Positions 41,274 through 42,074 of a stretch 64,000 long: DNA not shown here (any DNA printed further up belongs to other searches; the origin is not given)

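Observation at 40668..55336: Two tandem giant lipoproteins built from a Cys6/His2 module that matches no domain I can name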

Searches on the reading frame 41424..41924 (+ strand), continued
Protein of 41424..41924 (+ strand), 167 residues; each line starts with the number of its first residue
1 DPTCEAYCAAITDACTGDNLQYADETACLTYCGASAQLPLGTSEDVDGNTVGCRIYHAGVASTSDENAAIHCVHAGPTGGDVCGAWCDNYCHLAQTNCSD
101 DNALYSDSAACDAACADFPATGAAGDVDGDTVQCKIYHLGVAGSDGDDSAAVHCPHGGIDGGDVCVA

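Call 44: find_homologous_proteins(query=P0024, max_evalue=0.001)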
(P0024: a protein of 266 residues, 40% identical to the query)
Query P0024 (266 aa): 148 proteins with E <= 0.001 among 8000 candidates; the best 120 are listed.
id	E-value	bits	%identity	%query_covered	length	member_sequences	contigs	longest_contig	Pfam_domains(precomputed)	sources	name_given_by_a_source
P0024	9.5e-163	558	100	100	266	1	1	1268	PF28386.1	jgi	jgi:hypothetical protein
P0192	3.1e-132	458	83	94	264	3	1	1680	PF28386.1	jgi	jgi:hypothetical protein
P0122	3.3e-107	376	66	98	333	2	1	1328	PF28386.1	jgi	-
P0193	3.2e-80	288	67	79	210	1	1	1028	PF28386.1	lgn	-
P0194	5.7e-76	274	53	79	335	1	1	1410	PF28386.1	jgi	-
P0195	3.9e-70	255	46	64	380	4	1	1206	PF28386.1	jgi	-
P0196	2.3e-67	246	39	84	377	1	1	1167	PF28386.1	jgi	-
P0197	2.5e-64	236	40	95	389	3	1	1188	PF28386.1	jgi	-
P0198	2.3e-61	226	40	79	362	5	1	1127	PF28386.1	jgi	-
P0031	3.3e-61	225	62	74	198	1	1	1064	PF28386.1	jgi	-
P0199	2.2e-60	223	41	75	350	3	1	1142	PF28386.1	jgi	jgi:hypothetical protein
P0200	5.8e-56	208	42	79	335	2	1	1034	PF28386.1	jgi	-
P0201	1.0e-55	207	43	76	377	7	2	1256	PF28386.1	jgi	-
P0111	4.8e-55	205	41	76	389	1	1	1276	PF28386.1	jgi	-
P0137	2.6e-53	200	41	76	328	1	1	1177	PF28386.1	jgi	-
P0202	8.6e-53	198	40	75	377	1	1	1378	PF28386.1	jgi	-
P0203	1.5e-51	194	41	75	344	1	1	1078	PF28386.1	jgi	jgi:hypothetical protein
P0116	3.6e-49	186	41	68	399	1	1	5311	PF28386.1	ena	-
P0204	5.0e-49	186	53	60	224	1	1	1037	PF28386.1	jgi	jgi:hypothetical protein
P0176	6.0e-48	182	47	76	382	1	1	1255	PF28386.1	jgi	-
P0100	6.3e-46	175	41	76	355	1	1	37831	PF28386.1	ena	-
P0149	1.3e-45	174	45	75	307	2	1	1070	PF28386.1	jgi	-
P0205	1.3e-40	158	38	70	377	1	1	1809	PF28386.1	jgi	jgi:hypothetical protein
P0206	8.1e-40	155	42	77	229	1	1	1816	PF28386.1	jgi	-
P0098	1.4e-38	151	39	60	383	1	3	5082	PF28386.1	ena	-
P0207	1.9e-38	151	44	76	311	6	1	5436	PF28386.1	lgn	-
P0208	3.1e-38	150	36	72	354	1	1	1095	PF28386.1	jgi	-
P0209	2.6e-36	144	41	75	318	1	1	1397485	PF28386.1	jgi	-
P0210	4.8e-36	143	43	75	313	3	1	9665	PF28386.1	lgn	-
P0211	1.3e-35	142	35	82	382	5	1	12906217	PF28386.1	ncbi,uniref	ncbi:hypothetical protein [Sorangium sp. So ce363]|uniref:hypothetical protein n=1 Tax=Sorangium sp.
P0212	1.4e-34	138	35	82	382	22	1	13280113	PF28386.1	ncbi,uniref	ncbi:hypothetical protein WMF39_09865 [Sorangium sp. So ce1504]|uniref:hypothetical protein n=1 Tax=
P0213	1.6e-34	138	43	75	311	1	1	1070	PF28386.1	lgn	-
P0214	2.9e-34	137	44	75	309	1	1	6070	PF28386.1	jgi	-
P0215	1.5e-32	132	37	76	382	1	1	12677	PF28386.1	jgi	jgi:hypothetical protein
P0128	1.7e-31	128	39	44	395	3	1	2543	PF28386.1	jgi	jgi:hypothetical protein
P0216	5.7e-31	126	35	84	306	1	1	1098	PF28386.1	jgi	-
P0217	6.6e-31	126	36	76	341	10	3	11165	PF28386.1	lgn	-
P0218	5.5e-30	123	42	62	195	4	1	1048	PF28386.1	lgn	-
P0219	1.9e-29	121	32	59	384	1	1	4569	PF28386.1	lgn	-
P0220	5.8e-29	120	34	84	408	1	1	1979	PF28386.1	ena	-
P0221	1.5e-28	118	36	69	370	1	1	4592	PF28386.1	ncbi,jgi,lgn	ncbi:MAG TPA: hypothetical protein VGM44_24970 [Polyangiaceae bacterium]|jgi:hypothetical protein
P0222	3.2e-27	114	33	63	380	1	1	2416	PF28386.1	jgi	-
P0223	3.2e-27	114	29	72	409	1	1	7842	PF28386.1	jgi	jgi:hypothetical protein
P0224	3.9e-27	114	36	76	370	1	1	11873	PF28386.1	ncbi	-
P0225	9.0e-27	113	45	59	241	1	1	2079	PF28386.1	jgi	jgi:hypothetical protein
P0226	6.8e-26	110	36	70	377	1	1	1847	PF28386.1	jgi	jgi:hypothetical protein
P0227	2.3e-25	108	42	61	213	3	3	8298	PF28386.1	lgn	-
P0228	2.4e-25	108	33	70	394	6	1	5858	PF28386.1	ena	-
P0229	2.8e-25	108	43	64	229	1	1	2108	PF28386.1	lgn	-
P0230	3.0e-25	108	42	65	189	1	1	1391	PF28386.1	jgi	jgi:hypothetical protein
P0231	9.0e-25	106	43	61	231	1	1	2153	PF28386.1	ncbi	-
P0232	1.5e-24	105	43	61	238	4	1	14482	PF28386.1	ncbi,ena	-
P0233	1.8e-24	105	33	69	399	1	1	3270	PF28386.1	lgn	-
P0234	2.3e-24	105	43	59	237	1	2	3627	PF28386.1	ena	-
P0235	3.0e-24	104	45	45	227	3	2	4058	PF28386.1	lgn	-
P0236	3.1e-24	104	37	86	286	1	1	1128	PF28386.1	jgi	-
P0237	3.1e-24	104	44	60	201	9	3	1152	PF28386.1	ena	-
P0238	4.1e-24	104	44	61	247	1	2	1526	PF28386.1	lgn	-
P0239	5.3e-24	104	45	60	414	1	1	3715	PF14224.12,PF28386.1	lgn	-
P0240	1.3e-23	102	44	61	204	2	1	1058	PF28386.1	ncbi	-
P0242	1.5e-23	102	31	84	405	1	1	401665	PF28386.1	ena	-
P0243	2.0e-23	102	40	60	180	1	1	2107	PF28386.1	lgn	-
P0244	4.5e-23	101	43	61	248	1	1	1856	PF28386.1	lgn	-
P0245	5.1e-23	100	30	71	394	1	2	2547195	PF28386.1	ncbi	ncbi:MAG: hypothetical protein WDO69_20670 [Pseudomonadota bacterium]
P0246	5.5e-23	100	44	62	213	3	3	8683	PF28386.1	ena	-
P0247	1.5e-22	99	41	65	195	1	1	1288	PF28386.1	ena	-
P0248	2.0e-22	98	43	59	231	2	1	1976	PF28386.1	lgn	-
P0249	4.5e-22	97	30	76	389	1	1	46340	PF28386.1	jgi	jgi:hypothetical protein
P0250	4.5e-22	97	40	63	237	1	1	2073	PF28386.1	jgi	jgi:hypothetical protein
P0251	5.1e-22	97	42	61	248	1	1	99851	PF28386.1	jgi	jgi:hypothetical protein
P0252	5.2e-22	97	44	61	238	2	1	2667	PF28386.1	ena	-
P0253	5.8e-22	97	42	62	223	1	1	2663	PF28386.1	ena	-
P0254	6.2e-22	97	43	64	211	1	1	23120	PF28386.1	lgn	-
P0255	6.9e-22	97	41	61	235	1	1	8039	PF28386.1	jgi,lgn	jgi:hypothetical protein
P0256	8.5e-22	96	45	59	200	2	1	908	PF28386.1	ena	-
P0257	8.8e-22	96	33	61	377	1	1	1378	PF28386.1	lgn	-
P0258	9.0e-22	96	42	62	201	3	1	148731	PF28386.1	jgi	jgi:hypothetical protein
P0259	1.1e-21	96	43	61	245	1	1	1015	PF28386.1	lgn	-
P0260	1.5e-21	95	41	63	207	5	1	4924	PF28386.1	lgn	-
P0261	1.8e-21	95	42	63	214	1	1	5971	PF28386.1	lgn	-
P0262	3.0e-21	95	45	59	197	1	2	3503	PF28386.1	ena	-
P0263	3.6e-21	94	43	63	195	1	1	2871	PF28386.1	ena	-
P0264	5.1e-21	94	41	59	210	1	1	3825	PF28386.1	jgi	jgi:hypothetical protein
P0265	5.8e-21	94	42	63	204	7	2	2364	PF28386.1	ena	-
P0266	6.1e-21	94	43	59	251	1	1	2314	PF28386.1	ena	-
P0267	8.4e-21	93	44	59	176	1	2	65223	PF28386.1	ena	-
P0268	1.1e-20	93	38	60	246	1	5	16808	PF28386.1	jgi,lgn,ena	-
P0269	1.3e-20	93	34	77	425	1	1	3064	PF14224.12,PF28386.1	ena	-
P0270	1.3e-20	92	39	65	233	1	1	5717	PF28386.1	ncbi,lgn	-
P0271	1.4e-20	92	42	59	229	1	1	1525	PF28386.1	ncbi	-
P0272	1.6e-20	92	30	67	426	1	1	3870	PF28386.1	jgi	-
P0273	2.5e-20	92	41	63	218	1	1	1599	PF28386.1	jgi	jgi:hypothetical protein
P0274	3.1e-20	91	39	60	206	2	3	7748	PF28386.1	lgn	-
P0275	7.2e-20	90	30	79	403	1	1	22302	PF28386.1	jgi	jgi:hypothetical protein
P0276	1.0e-19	89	41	61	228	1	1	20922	PF28386.1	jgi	jgi:hypothetical protein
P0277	1.2e-19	89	42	63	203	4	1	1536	PF28386.1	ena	-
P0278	1.3e-19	89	39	62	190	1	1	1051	PF28386.1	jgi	-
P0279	7.1e-19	87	41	63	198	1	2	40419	PF28386.1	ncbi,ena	-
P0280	1.2e-18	86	39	61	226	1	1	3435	PF28386.1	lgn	-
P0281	1.3e-18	86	40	58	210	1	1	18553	PF28386.1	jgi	jgi:hypothetical protein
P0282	1.4e-18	86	42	61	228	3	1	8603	PF28386.1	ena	-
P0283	1.8e-18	85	39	66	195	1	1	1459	PF28386.1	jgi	jgi:hypothetical protein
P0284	1.9e-18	85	42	62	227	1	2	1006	PF28386.1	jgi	-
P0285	2.9e-18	85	39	62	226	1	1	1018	PF28386.1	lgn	-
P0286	3.3e-18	85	41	61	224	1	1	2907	PF28386.1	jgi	jgi:hypothetical protein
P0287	3.3e-18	85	38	62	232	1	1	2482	PF28386.1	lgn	-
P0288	3.5e-18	85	39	60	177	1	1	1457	PF28386.1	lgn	-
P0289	3.9e-18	84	39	61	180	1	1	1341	PF28386.1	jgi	jgi:hypothetical protein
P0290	5.2e-18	84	41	60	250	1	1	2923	PF28386.1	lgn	-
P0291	6.7e-18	84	40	59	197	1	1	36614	PF28386.1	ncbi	-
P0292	6.9e-18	84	44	59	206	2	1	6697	PF28386.1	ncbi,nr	ncbi:MAG: hypothetical protein H6Q89_1759, partial [Myxococcaceae bacterium]|nr:hypothetical protein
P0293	1.1e-17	83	41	61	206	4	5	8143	PF28386.1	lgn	-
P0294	1.6e-17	82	40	61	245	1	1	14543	PF28386.1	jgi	jgi:hypothetical protein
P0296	2.8e-17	82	42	61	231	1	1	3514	PF28386.1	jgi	-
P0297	3.9e-17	81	40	54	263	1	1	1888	PF28386.1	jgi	-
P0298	4.1e-17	81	41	60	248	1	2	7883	PF28386.1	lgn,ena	-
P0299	4.5e-17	81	40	63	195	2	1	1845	PF28386.1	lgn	-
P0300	5.3e-17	81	43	58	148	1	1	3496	PF28386.1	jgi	jgi:hypothetical protein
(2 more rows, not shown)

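Call 58: search_protein_families(library=pfam, proteins=[L024:7010-7723:+, L024:7734-9038:+, L024:9101-10267:+, P0239, P0054, P0087, P0067], max_evalue=0.001)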
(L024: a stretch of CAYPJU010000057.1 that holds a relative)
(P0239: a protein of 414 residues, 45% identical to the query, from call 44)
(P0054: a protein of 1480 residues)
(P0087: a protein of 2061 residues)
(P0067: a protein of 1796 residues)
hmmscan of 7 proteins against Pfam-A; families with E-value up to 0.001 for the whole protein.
L024:7010-7723:+ (237 aa): 1 family
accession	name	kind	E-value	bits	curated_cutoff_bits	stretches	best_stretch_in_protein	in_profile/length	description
PF14224.11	DUF4331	-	3.6e-19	69.7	27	2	162-234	159-234/421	Domain of unknown function (DUF4331)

L024:7734-9038:+ (434 aa): 1 family
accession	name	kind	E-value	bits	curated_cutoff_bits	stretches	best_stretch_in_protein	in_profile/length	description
PF14224.11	DUF4331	-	3.7e-11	43.4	27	1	261-431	248-421/421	Domain of unknown function (DUF4331)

L024:9101-10267:+ (388 aa): 7 families
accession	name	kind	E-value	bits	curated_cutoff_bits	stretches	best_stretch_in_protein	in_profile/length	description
PF14559.12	TPR_19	-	6.1e-09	36.5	25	0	198-252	3-54/68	Tetratricopeptide repeat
PF12895.13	ANAPC3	-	1.7e-07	31.9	27.2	1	328-385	24-80/82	Anaphase-promoting complex, cyclosome, subunit 3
PF13181.12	TPR_8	-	9.8e-07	28.9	25.7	0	363-385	3-25/34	Tetratricopeptide repeat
PF13432.12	TPR_16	-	2.3e-06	28.4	32.7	1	199-252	10-60/65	Tetratricopeptide repeat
PF13424.12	TPR_12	-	2.5e-05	24.8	30.1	0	189-250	5-72/77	Tetratricopeptide repeat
PF13428.12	TPR_14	-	0.00045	21.1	23.5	0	224-254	2-32/44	Tetratricopeptide repeat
PF13374.12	TPR_10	-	0.00048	20.5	27.5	0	363-385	4-26/42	Tetratricopeptide repeat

P0239 (414 aa): 1 family
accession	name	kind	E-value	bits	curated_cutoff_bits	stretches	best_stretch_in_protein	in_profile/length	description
PF14224.11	DUF4331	-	2.1e-09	37.6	27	1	352-408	364-421/421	Domain of unknown function (DUF4331)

P0054 (1480 aa): 3 families
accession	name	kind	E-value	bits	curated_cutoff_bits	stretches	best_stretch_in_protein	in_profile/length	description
PF23951.1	DUF7282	-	9.2e-81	267.8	27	5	36-139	1-108/112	Domain of unknown function (DUF7282)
PF01152.27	Bac_globin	-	4e-09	37.1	21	1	1103-1228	1-119/121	Bacterial-like globin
PF06283.17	ThuA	-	5e-05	24.1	33.4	0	556-606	62-119/209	Trehalose utilisation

P0087 (2061 aa): 1 family
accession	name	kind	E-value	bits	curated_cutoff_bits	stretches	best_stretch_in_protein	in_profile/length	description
PF04151.21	PPC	-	1.7e-14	54.9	25.9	0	1059-1137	1-67/70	Bacterial pre-peptidase C-terminal domain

P0067 (1796 aa): 2 families
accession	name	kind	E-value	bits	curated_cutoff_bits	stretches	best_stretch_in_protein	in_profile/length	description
PF00526.23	Dicty_CTDC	-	9.1e-28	96.2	27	10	684-702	2-20/24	Dictyostelium (slime mold) repeat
PF00932.25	LTD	-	6.5e-12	46.2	34.3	1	1489-1609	3-107/109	Lamin Tail Domain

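Call 59: search_protein_families(library=ncbifam, proteins=[L024:7010-7723:+, L024:7734-9038:+, L024:9101-10267:+, P0239, P0018, window:41424-41924:+], max_evalue=0.01)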
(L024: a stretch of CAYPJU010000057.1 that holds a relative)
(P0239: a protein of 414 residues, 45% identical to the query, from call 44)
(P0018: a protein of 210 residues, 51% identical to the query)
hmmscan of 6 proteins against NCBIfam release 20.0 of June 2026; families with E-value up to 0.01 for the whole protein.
L024:7010-7723:+ (237 aa): 0 families

L024:7734-9038:+ (434 aa): 1 family
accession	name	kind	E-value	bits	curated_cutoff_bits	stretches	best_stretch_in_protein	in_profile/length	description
NF004270.2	PRK05687.2-1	equivalog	0.0096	15.5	180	0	43-82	43-83/223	flagellar assembly protein FliH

L024:9101-10267:+ (388 aa): 1 family
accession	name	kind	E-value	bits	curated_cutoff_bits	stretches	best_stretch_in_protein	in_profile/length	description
NF040959.1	MamA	equivalog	0.0021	17.5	200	0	117-216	70-169/204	magnetosome protein MamA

P0239 (414 aa): 0 families

P0018 (210 aa): 0 families

window:41424-41924:+ (167 aa): 0 families

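Call 63: find_encoding_contigs(protein=P0042, flank=10000, max_places=3)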
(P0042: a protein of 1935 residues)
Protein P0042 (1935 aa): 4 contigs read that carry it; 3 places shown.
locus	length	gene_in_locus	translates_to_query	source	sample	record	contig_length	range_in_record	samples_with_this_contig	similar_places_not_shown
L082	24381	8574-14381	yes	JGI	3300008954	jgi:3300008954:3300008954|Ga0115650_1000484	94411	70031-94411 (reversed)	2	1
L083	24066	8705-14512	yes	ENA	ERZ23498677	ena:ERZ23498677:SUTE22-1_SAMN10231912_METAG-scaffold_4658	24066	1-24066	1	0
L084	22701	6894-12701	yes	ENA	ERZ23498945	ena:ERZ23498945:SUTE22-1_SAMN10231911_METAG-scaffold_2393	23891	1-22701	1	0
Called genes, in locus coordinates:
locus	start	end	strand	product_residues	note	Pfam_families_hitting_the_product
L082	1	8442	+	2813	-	?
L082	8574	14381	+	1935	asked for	PF28386:BfoA_C, PF00932:LTD (weak), PF00127:Copper-bind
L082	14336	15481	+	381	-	PF01266:DAO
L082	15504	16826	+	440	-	PF18483:Lectin_L-type_dom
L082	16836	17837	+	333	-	-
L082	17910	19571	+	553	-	PF00501:AMP-binding, PF23562:AMP-binding_C_3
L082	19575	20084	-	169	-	-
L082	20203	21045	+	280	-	PF00248:Aldo_ket_red (weak)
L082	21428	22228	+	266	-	PF02195:ParB_N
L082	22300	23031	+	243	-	PF00535:Glycos_transf_2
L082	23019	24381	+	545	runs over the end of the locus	PF13522:GATase_6, PF13537:GATase_7, PF00733:Asn_synthase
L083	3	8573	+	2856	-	?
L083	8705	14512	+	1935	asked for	PF28386:BfoA_C, PF00932:LTD (weak), PF00127:Copper-bind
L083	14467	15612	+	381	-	PF01266:DAO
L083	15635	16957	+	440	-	PF18483:Lectin_L-type_dom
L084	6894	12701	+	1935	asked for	PF28386:BfoA_C, PF00932:LTD (weak), PF00127:Copper-bind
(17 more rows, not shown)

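Call 64: find_encoding_contigs(protein=P0038, flank=10000, max_places=2)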
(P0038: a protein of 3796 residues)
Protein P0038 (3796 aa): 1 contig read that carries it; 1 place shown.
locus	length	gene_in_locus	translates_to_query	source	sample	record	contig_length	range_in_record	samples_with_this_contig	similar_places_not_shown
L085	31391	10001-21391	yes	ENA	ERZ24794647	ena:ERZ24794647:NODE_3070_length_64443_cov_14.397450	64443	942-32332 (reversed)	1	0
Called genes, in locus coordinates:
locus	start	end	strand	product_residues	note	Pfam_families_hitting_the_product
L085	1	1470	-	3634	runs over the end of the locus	PF13229:Beta_helix, PF05048:NosD (faint), PF17161:DUF5123 (faint), PF13229:Beta_helix, PF00801:PKD (weak), PF18911:PKD_4, PF00801:PKD, PF18911:PKD_4, +1 more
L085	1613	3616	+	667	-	-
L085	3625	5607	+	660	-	-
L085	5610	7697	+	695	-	PF03130:HEAT_PBS (faint), PF13646:HEAT_2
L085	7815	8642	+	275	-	-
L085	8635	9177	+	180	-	-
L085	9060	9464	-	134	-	PF00034:Cytochrom_C (weak)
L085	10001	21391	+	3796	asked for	PF28386:BfoA_C, PF00932:LTD (weak)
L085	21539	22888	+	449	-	-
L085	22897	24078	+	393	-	-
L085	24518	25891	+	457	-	PF00072:Response_reg, PF00512:HisKA, PF02518:HATPase_c (weak)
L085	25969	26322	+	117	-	-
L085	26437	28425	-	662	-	PF01627:Hpt, PF02518:HATPase_c, PF01584:CheW, PF00072:Response_reg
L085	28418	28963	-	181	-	PF01584:CheW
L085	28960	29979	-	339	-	PF01739:CheR, PF13432:TPR_16 (faint), PF14559:TPR_19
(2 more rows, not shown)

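Call 66: find_encoding_contigs(protein=P0201, flank=2000, max_places=2)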
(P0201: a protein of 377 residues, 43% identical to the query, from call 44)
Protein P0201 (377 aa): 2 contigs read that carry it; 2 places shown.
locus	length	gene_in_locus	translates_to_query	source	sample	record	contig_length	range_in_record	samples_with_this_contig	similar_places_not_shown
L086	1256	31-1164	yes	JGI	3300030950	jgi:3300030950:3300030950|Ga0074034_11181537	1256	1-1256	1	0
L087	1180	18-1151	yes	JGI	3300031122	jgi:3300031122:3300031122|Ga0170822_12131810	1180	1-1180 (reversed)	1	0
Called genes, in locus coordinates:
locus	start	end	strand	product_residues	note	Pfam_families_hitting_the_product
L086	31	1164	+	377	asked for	PF28386:BfoA_C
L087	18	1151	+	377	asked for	PF28386:BfoA_C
